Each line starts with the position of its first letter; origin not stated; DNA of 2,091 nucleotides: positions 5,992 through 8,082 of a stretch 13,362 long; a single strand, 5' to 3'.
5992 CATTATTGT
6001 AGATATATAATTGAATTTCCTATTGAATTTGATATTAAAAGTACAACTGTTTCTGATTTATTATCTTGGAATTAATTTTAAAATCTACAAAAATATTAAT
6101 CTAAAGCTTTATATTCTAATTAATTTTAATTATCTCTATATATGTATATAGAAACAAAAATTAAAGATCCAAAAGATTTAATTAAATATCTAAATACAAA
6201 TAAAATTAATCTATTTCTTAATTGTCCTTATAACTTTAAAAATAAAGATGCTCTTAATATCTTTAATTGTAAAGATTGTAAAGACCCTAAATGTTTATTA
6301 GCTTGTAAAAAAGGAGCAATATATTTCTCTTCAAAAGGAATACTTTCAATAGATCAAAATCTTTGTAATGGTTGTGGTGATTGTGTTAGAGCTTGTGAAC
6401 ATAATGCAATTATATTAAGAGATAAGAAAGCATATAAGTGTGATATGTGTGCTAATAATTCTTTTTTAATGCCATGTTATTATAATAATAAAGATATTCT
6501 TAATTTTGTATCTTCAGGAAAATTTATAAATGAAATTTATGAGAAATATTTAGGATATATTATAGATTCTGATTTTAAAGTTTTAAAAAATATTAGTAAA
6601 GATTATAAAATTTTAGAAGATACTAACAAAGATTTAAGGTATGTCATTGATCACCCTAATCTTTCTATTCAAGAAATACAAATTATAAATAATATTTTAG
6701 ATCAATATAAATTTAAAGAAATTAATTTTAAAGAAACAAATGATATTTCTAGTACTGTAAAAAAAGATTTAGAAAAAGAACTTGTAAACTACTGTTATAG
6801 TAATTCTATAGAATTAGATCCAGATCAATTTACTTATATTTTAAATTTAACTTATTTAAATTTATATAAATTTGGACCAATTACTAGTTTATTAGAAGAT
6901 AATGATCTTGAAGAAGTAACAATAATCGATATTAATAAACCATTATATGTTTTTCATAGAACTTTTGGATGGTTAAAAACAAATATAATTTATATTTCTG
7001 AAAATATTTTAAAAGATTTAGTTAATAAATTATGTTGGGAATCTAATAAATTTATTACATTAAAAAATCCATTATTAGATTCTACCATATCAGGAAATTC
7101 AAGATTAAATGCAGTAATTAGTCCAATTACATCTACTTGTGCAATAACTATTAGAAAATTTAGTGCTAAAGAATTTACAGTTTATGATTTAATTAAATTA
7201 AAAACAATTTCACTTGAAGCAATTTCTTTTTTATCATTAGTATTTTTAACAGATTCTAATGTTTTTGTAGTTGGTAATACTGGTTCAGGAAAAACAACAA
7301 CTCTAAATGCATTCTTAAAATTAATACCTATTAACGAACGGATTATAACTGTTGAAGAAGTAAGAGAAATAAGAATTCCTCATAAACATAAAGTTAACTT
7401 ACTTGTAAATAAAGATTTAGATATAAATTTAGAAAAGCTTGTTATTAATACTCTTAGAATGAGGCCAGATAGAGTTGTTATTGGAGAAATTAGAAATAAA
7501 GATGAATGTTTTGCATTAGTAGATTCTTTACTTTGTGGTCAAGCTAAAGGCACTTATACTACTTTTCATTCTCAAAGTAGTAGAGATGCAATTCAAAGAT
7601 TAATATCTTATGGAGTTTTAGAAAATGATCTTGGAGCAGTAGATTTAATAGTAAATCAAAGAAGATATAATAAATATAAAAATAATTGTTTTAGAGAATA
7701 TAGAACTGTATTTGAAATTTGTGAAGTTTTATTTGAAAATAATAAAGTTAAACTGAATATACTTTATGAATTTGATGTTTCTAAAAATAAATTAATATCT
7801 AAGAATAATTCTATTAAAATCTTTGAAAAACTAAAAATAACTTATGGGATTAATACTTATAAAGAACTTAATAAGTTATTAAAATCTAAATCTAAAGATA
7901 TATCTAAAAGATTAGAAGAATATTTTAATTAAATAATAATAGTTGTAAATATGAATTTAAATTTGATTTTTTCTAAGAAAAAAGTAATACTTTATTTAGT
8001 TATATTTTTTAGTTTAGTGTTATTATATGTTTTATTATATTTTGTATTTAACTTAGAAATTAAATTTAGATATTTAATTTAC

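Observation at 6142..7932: Type IV filament ATPase fused to an N-terminal 12-cysteine ferredoxin-like (Fe-S) domain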

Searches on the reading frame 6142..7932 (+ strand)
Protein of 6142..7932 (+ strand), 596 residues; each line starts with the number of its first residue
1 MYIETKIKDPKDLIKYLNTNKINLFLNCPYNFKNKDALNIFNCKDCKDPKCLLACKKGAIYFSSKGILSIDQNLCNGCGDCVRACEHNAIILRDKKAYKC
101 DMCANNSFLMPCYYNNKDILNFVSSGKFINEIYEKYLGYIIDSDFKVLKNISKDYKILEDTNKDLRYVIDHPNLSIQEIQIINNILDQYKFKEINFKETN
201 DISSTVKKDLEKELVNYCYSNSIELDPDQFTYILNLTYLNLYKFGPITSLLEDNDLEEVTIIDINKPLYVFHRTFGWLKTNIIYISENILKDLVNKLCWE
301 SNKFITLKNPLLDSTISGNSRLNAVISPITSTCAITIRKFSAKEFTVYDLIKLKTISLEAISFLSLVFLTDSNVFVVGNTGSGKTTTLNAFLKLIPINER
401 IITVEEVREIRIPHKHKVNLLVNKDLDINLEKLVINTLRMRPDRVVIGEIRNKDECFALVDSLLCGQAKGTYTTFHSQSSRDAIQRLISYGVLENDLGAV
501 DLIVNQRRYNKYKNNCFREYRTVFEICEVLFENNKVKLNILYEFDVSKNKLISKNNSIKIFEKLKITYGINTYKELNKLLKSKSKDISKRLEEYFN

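Call 3: search_protein_families(library=pfam, proteins=[window:6142-7932:+], max_evalue=1)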
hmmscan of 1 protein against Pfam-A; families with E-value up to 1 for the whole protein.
window:6142-7932:+ (596 aa): 21 families
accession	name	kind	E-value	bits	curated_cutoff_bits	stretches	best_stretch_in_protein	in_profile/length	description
PF00437.27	T2SSE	-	1.7e-34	119.6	24.9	1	323-518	84-287/370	Type II/IV secretion system protein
PF12837.12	Fer4_6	-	7.6e-07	29.2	25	1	69-90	3-24/24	4Fe-4S binding domain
PF13247.11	Fer4_11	-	5e-06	27.1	26.2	1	42-105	9-76/100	4Fe-4S dicluster domain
PF00037.32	Fer4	-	5.3e-06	26.5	21.1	1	69-90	2-23/24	4Fe-4S binding domain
PF12838.12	Fer4_7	-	1.8e-05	25.5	27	2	42-89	1-52/52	4Fe-4S dicluster domain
PF00005.33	ABC_tran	-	0.00071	20.6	25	1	370-418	10-60/137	ABC transporter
PF13187.11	Fer4_9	-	0.00082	19.8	27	1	42-90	1-52/52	4Fe-4S dicluster domain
PF12797.12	Fer4_2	-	0.0012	19.1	24.5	1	69-85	4-20/22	4Fe-4S binding domain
PF13401.12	AAA_22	-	0.003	18.3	27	1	371-404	5-39/130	AAA domain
PF25160.1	LdpA_Fe-S-bd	-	0.0038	17.4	27.6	1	44-91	3-44/49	LdpA Fe-S cluster-binding domain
PF01580.24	FtsK_SpoIIIE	-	0.0042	17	24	1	372-392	40-60/221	FtsK/SpoIIIE family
PF13191.12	AAA_16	-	0.0055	17.7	32.6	1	372-401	25-54/167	AAA ATPase domain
PF12775.13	AAA_7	-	0.0063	16.5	25.8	1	362-397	24-59/181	P-loop containing dynein motor region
PF13555.12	AAA_29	-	0.013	15.7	27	1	371-395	22-46/61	P-loop containing region of AAA domain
PF14697.11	Fer4_21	-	0.014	16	35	2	42-90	7-57/59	4Fe-4S dicluster domain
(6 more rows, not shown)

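Call 5: find_homologous_proteins(query=window:6142-7932:+)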
Query window:6142-7932:+ (596 aa): 5275 proteins with E <= 0.001 among 8000 candidates; the best 120 are listed.
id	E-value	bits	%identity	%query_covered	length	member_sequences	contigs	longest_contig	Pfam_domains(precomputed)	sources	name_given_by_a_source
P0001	0.0e+0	1310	99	100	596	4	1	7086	PF00437.27,PF12837.13,PF13247.12,PF00037.33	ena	-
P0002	0.0e+0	1078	82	100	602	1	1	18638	PF00437.27,PF12837.13,PF13247.12,PF00037.33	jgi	jgi:archaeal flagellar protein FlaI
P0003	5.4e-225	767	61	98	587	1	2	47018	PF00437.27,PF00037.33,PF12838.13,PF25160.2,PF27713.1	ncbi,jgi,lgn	-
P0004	7.8e-222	756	60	97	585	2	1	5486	PF00437.27,PF12837.13,PF00037.33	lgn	-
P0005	9.7e-221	752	60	95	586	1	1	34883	PF00437.27,PF12837.13,PF00037.33,PF12838.13,PF27713.1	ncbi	-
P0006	7.0e-219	746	58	95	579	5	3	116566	PF00437.27,PF12797.13,PF12837.13,PF13247.12,PF00037.33,PF12838.13,PF25160.2,PF27713.1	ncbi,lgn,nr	ncbi:MAG: ATPase, T2SS/T4P/T4SS family [Candidatus ainarchaeum sp.]|nr:ATPase, T2SS/T4P/T4SS family 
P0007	9.0e-215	733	60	96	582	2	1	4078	PF00437.27,PF12837.13,PF12775.14,PF00037.33,PF27713.1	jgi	jgi:archaeal flagellar protein FlaI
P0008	3.4e-214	731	58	98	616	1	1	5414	PF00437.27,PF13247.12,PF13401.13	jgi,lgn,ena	-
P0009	4.5e-210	717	57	96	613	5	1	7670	PF14697.12,PF00437.27,PF12797.13,PF12837.13,PF13247.12,PF00037.33,PF12838.13,PF27713.1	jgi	-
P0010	8.2e-208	710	57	97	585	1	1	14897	PF00437.27,PF12335.14,PF12837.13,PF13247.12,PF00037.33,PF25160.2,PF27713.1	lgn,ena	-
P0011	2.1e-207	708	55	99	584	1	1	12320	PF00437.27,PF12837.13,PF13247.12,PF00037.33,PF12838.13,PF27713.1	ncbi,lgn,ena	-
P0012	5.6e-207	707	57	98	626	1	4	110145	PF14697.12,PF00437.27,PF12837.13,PF13247.12,PF00037.33,PF12838.13,PF25160.2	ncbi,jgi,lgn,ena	-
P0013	7.2e-206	703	57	96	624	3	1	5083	PF00437.27,PF12797.13,PF12837.13,PF13247.12,PF00037.33,PF12838.13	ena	-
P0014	1.8e-205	702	58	97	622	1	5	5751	PF14697.12,PF00437.27,PF12797.13,PF12837.13,PF13247.12,PF00037.33,PF12838.13,PF25160.2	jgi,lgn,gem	-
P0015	1.1e-204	700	56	98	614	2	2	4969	PF00437.27,PF12837.13,PF13247.12,PF00037.33,PF13401.13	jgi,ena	-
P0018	1.7e-203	696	55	98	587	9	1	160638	PF14697.12,PF00437.27,PF12837.13,PF13247.12,PF00037.33,PF12838.13,PF25160.2,PF13187.12,PF27713.1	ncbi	-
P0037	1.0e-194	667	53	95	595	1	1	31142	PF00437.27,PF13247.12,PF27713.1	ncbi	-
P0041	6.3e-193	661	54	96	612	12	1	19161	PF00437.27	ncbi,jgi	jgi:Flp pilus assembly CpaF family ATPase/NAD-dependent dihydropyrimidine dehydrogenase PreA subunit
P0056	2.3e-127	444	41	96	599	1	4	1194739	PF00437.27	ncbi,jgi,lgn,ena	-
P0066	1.9e-117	411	40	90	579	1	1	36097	PF00437.27,PF12837.13,PF00037.33,PF12838.13,PF27713.1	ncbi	-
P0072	1.3e-112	396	37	94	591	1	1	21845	PF14697.12,PF00437.27,PF12797.13,PF12837.13,PF00037.33,PF13237.12,PF27713.1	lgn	-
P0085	1.3e-103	366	35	95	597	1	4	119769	PF00437.27,PF12797.13,PF12837.13,PF13247.12,PF00037.33,PF12838.13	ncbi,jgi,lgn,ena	-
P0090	8.6e-101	356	37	94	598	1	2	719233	PF14697.12,PF00437.27,PF12797.13,PF12837.13,PF00037.33,PF12838.13,PF25160.2,PF13187.12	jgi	jgi:Flp pilus assembly CpaF family ATPase/Fe-S-cluster-containing hydrogenase component 2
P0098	1.9e-98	349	38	94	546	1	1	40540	PF00437.27,PF12837.13,PF13247.12,PF12798.13,PF13484.12,PF12838.13,PF27713.1,PF12797.13,PF00037.33,PF25160.2,PF13237.12,PF13187.12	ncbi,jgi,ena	-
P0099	1.2e-97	346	42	69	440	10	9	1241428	PF00437.27,PF27713.1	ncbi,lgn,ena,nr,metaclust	ncbi:MAG: archaeal flagellar protein FlaI [archaeon GW2011_AR10]|nr:MAG: archaeal flagellar protein 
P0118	3.2e-93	331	37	93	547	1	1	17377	PF14697.12,PF00437.27,PF12837.13,PF13247.12,PF13484.12,PF12838.13,PF27713.1,PF12797.13,PF00037.33,PF25160.2,PF13237.12,PF13187.12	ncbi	-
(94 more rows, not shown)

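Call 6: search_protein_families(library=ncbifam, proteins=[window:6142-7932:+], max_evalue=0.01)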
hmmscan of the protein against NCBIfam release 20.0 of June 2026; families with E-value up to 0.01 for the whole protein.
window:6142-7932:+ (596 aa): 58 families (the best 25 are shown)
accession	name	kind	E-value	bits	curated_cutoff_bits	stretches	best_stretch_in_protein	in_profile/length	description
NF058587.1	archaellum_moto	equivalog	1.6e-53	182.3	550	1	160-589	74-498/527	archaellum flagellar ATPase motor FlaI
TIGR02788.1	VirB11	equivalog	9.5e-46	156.2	249.95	1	252-489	3-264/308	P-type DNA transfer ATPase VirB11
TIGR03819.1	heli_sec_ATPase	hypoth_equivalog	4.5e-40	137.9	373.15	1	243-493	51-303/340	TadA family conjugal transfer-associated ATPase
TIGR02782.1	TrbB_P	equivalog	1e-33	116.9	304.55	1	247-487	14-252/303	P-type conjugative transfer ATPase TrbB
NF053672.1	bindosome_BasE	exception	8.8e-31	107.2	1000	1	166-528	63-429/512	bindosome assembly system ATPase subunit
NF010475.0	PRK13900.1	equivalog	3.8e-28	98.5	389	2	362-499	151-290/333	type IV secretion system ATPase VirB11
NF010425.0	PRK13851.1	equivalog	1.4e-26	93.2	461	1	362-490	153-283/344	type IV secretion system protein VirB11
NF010469.0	PRK13894.1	subfamily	8.7e-25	87.7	508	1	264-489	41-266/320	conjugal transfer ATPase TrbB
NF010407.0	PRK13833.1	subfamily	8.4e-22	78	499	1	318-508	91-287/323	conjugal transfer protein TrbB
NF041000.1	ATPase_ComGA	equivalog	2.8e-20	72.4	300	1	374-507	131-263/267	competence type IV pilus ATPase ComGA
TIGR02533.1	type_II_gspE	equivalog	3.4e-15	55.7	630.25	1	343-523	215-393/486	type II secretion system ATPase GspE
TIGR02538.1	type_IV_pilB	equivalog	1.1e-13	50.7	675.65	1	374-522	319-465/564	type IV-A pilus assembly ATPase PilB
NF007755.0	PRK10436.1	equivalog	3.4e-13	49.1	617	1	364-529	212-375/465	type II secretion system protein GspE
NF053534.1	T4PilAsmATPsTfpB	equivalog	5.6e-12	44.8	850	1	366-496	331-458/584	type IV pilus assembly ATPase TfpB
TIGR01420.1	pilT_fam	subfamily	6.5e-12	45.3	319.1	1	367-489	118-241/343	PilT/PilU family type 4a pilus ATPase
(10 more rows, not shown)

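Call 23: find_encoding_contigs(protein=P0056, flank=10000, max_places=2)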
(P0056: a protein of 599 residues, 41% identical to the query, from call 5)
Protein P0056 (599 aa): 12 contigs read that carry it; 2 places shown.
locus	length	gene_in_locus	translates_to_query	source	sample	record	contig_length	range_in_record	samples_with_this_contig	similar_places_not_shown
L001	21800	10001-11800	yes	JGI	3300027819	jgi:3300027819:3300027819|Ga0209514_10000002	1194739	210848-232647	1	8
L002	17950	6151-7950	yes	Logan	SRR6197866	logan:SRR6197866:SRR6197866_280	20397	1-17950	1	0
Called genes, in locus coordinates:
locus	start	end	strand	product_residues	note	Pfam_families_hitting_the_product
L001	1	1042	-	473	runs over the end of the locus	PF02310:B12-binding, PF04055:Radical_SAM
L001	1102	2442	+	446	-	PF13231:PMT_2 (weak)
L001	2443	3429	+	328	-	PF08241:Methyltransf_11, PF13649:Methyltransf_25, PF13847:Methyltransf_31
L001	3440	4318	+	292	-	PF08003:Methyltransf_9 (weak), PF13489:Methyltransf_23, PF01209:Ubie_methyltran, PF02353:CMAS, PF13649:Methyltransf_25, PF13847:Methyltransf_31, PF08241:Methyltransf_11, PF08242:Methyltransf_12, +1 more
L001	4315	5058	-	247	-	PF00535:Glycos_transf_2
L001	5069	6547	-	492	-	PF01943:Polysacc_synt, PF13440:Polysacc_synt_3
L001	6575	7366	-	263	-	PF01209:Ubie_methyltran (weak), PF03602:Cons_hypoth95 (weak), PF05175:MTS (faint), PF13489:Methyltransf_23, PF13649:Methyltransf_25, PF13847:Methyltransf_31, PF08241:Methyltransf_11, PF08242:Methyltransf_12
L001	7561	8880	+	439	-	-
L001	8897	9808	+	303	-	PF00526:Dicty_CTDC (weak)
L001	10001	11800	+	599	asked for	PF00437:T2SSE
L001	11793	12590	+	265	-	PF00482:T2SSF (weak)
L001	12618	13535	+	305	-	PF00482:T2SSF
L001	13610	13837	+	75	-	-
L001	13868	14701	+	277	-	-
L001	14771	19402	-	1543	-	-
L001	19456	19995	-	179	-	-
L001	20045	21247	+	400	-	-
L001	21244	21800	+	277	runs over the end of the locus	-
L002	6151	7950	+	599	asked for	PF00437:T2SSE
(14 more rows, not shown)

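Call 24: find_encoding_contigs(protein=P0006, flank=10000, max_places=2)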
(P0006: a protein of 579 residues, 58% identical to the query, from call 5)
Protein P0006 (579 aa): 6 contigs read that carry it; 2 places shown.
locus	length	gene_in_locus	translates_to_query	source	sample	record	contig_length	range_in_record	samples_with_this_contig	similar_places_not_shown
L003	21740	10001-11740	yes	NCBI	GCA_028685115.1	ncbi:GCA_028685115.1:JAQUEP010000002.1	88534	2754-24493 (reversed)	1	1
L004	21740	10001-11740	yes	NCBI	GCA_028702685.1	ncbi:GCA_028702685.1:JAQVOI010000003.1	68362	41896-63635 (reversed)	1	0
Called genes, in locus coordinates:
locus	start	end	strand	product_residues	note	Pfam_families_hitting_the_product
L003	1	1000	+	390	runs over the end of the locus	PF01555:N6_N4_Mtase, PF01170:UPF0020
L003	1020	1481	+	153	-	PF00334:NDK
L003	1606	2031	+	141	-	-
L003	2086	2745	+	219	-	PF00702:Hydrolase, PF13419:HAD_2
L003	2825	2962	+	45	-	-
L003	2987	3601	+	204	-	PF08241:Methyltransf_11, PF08242:Methyltransf_12, PF13649:Methyltransf_25, PF13847:Methyltransf_31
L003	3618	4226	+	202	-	PF13489:Methyltransf_23, PF13847:Methyltransf_31, PF13649:Methyltransf_25, PF08241:Methyltransf_11, PF08242:Methyltransf_12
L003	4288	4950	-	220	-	PF00578:AhpC-TSA, PF08534:Redoxin, PF10417:1-cysPrx_C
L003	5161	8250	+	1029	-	-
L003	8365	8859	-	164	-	PF03479:PCC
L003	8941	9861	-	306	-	PF13793:Pribosyltran_N, PF14572:Pribosyl_synth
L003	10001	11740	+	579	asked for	PF12797:Fer4_2 (faint), PF12838:Fer4_7 (weak), PF13247:Fer4_11 (weak), PF25160:LdpA_Fe-S-bd (weak), PF00037:Fer4 (weak), PF12837:Fer4_6, PF00437:T2SSE, PF27713:UCP018868 (weak)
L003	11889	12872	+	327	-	-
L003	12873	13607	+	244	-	PF00482:T2SSF (weak)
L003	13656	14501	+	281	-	PF00482:T2SSF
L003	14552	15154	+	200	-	PF09335:VTT_dom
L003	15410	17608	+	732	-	PF00009:GTP_EFTU, PF01926:MMR_HSR1 (faint), PF22042:EF-G_D2, PF03144:GTP_EFTU_D2, PF14492:EFG_III, PF03764:EFG_IV, PF00679:EFG_C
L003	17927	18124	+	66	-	-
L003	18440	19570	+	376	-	PF02670:DXP_reductoisom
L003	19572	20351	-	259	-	PF04414:tRNA_deacylase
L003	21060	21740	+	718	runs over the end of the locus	-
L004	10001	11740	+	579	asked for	PF12797:Fer4_2 (faint), PF12838:Fer4_7 (weak), PF13247:Fer4_11 (weak), PF25160:LdpA_Fe-S-bd (weak), PF00037:Fer4 (weak), PF12837:Fer4_6, PF00437:T2SSE, PF27713:UCP018868 (weak)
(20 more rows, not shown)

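Call 29: predict_structure(alignment_id=A1)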
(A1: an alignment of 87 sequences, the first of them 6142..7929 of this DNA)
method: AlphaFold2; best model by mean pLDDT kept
length: 596 residues; sequences in the alignment: 87
mean_pLDDT: 90.9   pTM: 0.72
mean pLDDT of the five models: 90.9, 90.6, 89.6, 89.3, 88.1
residues with pLDDT >= 90: 398; 70-90: 184; 50-70: 14; < 50: 0
segments of 3 or more residues with pLDDT < 50: none
pLDDT, mean of each block of 10 residues (from residue 1): 84 89 86 88 82 92 82 93 91 91 69 84 76 89 92 92 94 87 88 73 90 91 89 95 93 93 96 92 95 93 90 88 93 93 85 95 97 96 93 96 92 93 91 93 95 95 89 97 97 95 95 82 97 96 95 97 97 97 95 86
secondary structure, 60 per line:
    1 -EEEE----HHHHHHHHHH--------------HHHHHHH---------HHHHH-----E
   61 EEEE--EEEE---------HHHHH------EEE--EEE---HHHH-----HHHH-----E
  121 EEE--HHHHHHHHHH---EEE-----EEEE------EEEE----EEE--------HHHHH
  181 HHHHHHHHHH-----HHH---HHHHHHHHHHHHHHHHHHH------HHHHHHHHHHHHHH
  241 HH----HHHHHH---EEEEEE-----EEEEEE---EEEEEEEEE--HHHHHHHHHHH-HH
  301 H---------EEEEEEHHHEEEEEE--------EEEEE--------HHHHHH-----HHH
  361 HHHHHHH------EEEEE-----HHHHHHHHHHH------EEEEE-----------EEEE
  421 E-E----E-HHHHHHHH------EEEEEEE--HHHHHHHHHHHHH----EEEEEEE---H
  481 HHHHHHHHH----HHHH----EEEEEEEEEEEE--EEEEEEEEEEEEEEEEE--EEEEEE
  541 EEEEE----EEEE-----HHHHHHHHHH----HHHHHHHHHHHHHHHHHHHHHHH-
elements in order: E2-5 H10-19 H34-40 H50-54 E60-64 E67-70 H80-84 E91-93 E96-98 H102-105 H111-114 E120-123 H126-135 E139-141 E147-150 E157-160 E165-167 H176-190 H202-220 H227-242 H247-252 E256-261 E267-272 E276-284 H287-297 E311-316 E320-325 E334-338 H347-352 H358-367 E374-378 H384-394 E401-405 E417-421 H430-437 E444-450 H453-465 E470-476 H480-489 H494-497 E502-513 E516-532 E535-545 E550-553 H559-568 H573-595

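Call 36: fold_search(model_id=the predicted structure, library=pdb)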
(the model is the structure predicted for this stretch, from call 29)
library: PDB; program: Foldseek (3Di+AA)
matches with E <= 10: 1683; with E <= 0.001: 258
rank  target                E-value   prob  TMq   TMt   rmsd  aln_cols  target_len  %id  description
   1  2oap_2                5.6e-34  1.00  0.63  0.73   6.9       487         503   23  Crystal structure of the archaeal secretion ATPase GspE in complex with AMP-PNP (released 2007-02-13)
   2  2oap_1                6.6e-34  1.00  0.61  0.72   3.9       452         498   24  Crystal structure of the archaeal secretion ATPase GspE in complex with AMP-PNP (released 2007-02-13)
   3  4ii7_C                2.3e-33  1.00  0.65  0.75   3.2       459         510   23  Archaellum Assembly ATPase FlaI (released 2013-03-06)
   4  4ii7_D                6.7e-33  1.00  0.59  0.69   4.4       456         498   23  Archaellum Assembly ATPase FlaI (released 2013-03-06)
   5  4ihq_A                1.2e-32  1.00  0.59  0.68   4.9       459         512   23  Archaellum Assembly ATPase FlaI bound to ADP (released 2013-03-06)
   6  4ihq_C                2.1e-31  1.00  0.65  0.75   4.2       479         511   23  Archaellum Assembly ATPase FlaI bound to ADP (released 2013-03-06)
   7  4ii7_A                4.3e-31  1.00  0.63  0.73   3.7       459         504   23  Archaellum Assembly ATPase FlaI (released 2013-03-06)
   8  4ii7_B                4.6e-31  1.00  0.59  0.69   5.0       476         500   22  Archaellum Assembly ATPase FlaI (released 2013-03-06)
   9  8rkd_A                2.1e-30  1.00  0.55  0.75   4.7       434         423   23  TadA/CpaF with AMPPNP (released 2024-08-14)
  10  8rjf_A                1.0e-29  1.00  0.56  0.76   4.7       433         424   21  TadA/CpaF with ADP (released 2024-08-14)
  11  9e24_A                2.0e-29  1.00  0.50  0.66   5.7       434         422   21  Closed structure of CpaF without nucleotides (Apo dataset) (released 2025-04-23)
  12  8rkd_B                2.6e-27  1.00  0.54  0.76   5.3       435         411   20  TadA/CpaF with AMPPNP (released 2024-08-14)
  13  3jc8_Ba               1.8e-21  1.00  0.46  0.59  13.0       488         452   16  Architectural model of the type IVa pilus machine in a piliated state (released 2016-03-16)
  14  2pt7_B                2.9e-20  1.00  0.38  0.71   4.5       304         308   27  Crystal structure of Cag VirB11 (HP0525) and an inhibitory protein (HP1451) (released 2007-11-13)
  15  1g6o_A                7.1e-20  1.00  0.38  0.67   3.5       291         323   27  CRYSTAL STRUCTURE OF THE HELICOBACTER PYLORI ATPASE, HP0525, IN COMPLEX WITH ADP (released 2001-01-24)
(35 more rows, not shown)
